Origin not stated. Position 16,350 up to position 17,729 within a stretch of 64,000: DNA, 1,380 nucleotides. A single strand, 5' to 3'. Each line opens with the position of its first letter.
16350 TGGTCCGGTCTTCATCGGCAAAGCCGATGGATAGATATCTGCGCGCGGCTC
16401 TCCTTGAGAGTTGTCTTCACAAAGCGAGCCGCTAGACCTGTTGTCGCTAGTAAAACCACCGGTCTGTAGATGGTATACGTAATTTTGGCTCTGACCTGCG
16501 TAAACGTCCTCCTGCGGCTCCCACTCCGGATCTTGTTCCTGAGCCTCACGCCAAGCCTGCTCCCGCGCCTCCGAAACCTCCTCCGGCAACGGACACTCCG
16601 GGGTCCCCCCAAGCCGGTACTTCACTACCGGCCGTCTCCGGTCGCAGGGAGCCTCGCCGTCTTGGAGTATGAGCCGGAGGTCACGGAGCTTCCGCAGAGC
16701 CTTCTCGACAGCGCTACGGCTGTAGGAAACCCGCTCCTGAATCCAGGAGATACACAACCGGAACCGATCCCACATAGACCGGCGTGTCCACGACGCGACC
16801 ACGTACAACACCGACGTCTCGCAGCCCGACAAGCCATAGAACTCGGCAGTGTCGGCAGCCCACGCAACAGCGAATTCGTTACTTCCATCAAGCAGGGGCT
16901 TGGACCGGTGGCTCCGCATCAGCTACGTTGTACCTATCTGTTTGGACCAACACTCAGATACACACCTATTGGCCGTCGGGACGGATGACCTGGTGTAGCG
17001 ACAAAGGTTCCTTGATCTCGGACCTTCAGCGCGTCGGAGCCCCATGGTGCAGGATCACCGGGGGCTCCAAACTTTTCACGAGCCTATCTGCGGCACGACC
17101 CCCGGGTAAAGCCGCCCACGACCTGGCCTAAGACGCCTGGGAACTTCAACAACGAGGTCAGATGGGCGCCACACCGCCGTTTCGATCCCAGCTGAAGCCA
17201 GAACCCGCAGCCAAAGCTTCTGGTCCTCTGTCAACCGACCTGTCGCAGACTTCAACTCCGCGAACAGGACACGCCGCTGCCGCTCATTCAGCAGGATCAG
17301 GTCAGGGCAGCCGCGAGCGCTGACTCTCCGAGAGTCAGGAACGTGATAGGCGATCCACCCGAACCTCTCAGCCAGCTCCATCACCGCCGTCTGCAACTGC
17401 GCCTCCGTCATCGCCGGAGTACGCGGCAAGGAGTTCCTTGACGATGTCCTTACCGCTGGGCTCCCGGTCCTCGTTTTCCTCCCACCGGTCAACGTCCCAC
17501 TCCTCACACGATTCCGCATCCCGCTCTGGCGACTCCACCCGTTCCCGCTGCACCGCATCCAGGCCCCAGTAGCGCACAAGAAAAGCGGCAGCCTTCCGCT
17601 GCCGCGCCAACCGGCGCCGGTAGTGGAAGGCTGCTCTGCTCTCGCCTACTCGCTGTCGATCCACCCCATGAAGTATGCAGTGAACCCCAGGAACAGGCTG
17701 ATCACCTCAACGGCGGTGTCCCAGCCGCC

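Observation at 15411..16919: Lambda-O-like initiator candidate with an origin-like segment embedded in its own coding sequence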

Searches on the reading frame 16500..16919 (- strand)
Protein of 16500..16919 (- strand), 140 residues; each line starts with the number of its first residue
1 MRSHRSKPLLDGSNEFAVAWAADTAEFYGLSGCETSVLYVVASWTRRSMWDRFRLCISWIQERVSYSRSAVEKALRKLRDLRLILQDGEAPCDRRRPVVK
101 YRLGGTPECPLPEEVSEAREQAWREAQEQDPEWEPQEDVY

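Call 7: search_protein_families(library=phrogs, proteins=[window:16500-16919:-], max_evalue=0.01)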
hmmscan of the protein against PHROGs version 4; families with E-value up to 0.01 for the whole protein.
window:16500-16919:- (140 aa): 0 families

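Call 64: find_related_loci(query=A2, collection=metagenome_contigs, flank=2500)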
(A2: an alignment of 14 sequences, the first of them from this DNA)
Query A2 (127 aa) in metagenome_contigs; peptide patterns used: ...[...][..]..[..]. (x = any residue, [..] = any of these).
38 stretches matched a pattern; 3 encode a relative of the query (tblastn E <= 1e-3); 3 distinct loci.
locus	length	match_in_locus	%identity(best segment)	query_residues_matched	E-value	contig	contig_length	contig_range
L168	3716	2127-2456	46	12-121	2e-29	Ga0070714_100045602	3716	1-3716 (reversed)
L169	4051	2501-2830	46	12-121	3e-29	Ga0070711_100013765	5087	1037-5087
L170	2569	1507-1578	54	88-113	4e-5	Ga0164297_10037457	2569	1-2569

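Call 65: find_related_loci(query=A2, collection=viral_contigs, flank=2500)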
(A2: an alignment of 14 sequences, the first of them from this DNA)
Query A2 (127 aa) in viral_contigs; peptide patterns used: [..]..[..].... (x = any residue, [..] = any of these).
17 stretches matched a pattern; 1 encode a relative of the query (tblastn E <= 1e-3); 1 distinct loci.
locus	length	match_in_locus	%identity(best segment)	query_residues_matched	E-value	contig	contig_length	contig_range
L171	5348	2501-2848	49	12-127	8e-35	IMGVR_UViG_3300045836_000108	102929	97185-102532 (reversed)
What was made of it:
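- Tried and rejected: Metagenome and IMG/VR scans with the N-domain profile: only 3 further loci (2 of them clear relatives), plus 1 already held (calls 64, 65).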

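Call 93: search_protein_representatives(protein=window:16536-16919:-)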
Query: 128 residues. Proteins with E-value up to 0.001 (for the whole library): 18; up to 1e-10: 16; up to 1e-30: 0. The best 18 are listed.
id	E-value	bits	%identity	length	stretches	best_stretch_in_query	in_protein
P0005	1.1e-28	116.0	51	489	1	8-121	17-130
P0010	1.7e-26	108.9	51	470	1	8-123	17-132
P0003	2.4e-25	105.2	49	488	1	12-127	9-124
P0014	4.0e-25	104.5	49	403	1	12-126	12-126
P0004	3.3e-23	98.3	49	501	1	12-126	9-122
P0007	1.7e-21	92.8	46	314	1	12-122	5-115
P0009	2.0e-21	92.5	43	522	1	14-127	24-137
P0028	2.9e-19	85.5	42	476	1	19-127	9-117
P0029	1.4e-18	83.3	43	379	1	12-125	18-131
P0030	1.7e-17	79.8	44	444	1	17-125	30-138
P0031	3.3e-16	75.6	42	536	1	4-121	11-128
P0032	6.4e-14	68.3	44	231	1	18-123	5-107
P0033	4.9e-13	65.4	41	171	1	17-125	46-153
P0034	6.4e-13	65.0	48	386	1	13-120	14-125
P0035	1.3e-12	64.0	46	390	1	10-120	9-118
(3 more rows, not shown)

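Call 95: find_encoding_contigs(protein=P0031, flank=3000, max_places=1)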
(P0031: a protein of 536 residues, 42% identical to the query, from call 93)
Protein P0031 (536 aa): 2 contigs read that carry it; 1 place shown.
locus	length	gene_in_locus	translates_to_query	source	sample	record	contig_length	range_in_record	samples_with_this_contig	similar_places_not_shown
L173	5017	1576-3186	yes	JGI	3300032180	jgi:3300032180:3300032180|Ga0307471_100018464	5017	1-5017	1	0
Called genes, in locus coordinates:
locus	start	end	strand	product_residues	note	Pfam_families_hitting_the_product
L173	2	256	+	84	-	?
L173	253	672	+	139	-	-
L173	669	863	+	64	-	-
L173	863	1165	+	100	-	-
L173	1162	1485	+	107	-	PF08774:VRR_NUC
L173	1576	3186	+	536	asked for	-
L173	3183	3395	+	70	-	-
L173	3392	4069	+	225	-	-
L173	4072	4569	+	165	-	-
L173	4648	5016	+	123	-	?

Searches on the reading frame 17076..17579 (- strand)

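Call 6: search_protein_families(library=pfam, proteins=[window:17076-17579:-], max_evalue=0.1)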
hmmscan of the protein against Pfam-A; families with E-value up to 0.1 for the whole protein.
window:17076-17579:- (167 aa): 1 family
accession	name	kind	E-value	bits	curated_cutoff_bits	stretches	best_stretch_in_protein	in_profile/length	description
PF08774.17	VRR_NUC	-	5.6e-12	46.2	23.8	1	84-138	57-113/116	VRR-NUC domain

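Call 7: search_protein_families(library=phrogs, proteins=[window:17076-17579:-], max_evalue=0.01)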
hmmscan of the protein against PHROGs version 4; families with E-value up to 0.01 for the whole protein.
window:17076-17579:- (167 aa): 3 families
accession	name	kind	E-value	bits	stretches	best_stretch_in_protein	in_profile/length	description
phrog_93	-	DNA, RNA and nucleotide metabolism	8.3e-15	55.4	1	44-155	339-446/613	endonuclease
phrog_5702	-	DNA, RNA and nucleotide metabolism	7.6e-09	36.4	1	89-138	5-54/70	Holliday junction resolvase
phrog_824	-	unknown function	7.9e-07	30.2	1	90-138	113-162/265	-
